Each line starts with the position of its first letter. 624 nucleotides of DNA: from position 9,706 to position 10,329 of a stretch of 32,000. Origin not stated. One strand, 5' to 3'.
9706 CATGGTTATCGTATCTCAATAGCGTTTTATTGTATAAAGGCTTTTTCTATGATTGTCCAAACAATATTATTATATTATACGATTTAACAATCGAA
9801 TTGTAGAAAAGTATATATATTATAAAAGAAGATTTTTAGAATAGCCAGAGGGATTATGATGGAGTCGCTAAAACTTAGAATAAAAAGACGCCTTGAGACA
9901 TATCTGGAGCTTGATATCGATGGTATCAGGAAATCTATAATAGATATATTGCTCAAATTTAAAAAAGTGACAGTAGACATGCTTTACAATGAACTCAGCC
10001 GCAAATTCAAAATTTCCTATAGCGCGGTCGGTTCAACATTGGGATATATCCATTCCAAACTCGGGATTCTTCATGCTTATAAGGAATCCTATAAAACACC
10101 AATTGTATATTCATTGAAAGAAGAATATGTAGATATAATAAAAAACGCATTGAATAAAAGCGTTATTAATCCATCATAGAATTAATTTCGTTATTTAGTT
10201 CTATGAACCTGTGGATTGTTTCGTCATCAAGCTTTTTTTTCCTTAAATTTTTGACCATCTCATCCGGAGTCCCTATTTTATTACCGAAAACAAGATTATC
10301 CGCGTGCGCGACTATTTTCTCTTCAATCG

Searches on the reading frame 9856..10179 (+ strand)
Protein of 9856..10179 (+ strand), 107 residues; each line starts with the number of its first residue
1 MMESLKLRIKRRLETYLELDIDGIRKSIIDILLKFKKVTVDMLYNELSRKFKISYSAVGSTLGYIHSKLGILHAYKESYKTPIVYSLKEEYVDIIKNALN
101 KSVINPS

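Call 27: search_protein_families(library=pfam, proteins=[window:9856-10179:+], max_evalue=0.00001)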
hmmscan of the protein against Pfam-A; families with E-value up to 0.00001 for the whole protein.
window:9856-10179:+ (107 aa): 1 family
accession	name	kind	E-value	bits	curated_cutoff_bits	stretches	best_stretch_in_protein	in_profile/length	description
PF10826.14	DUF2551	-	4.1e-29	101.1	23.4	1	13-95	1-83/83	Protein of unknown function (DUF2551)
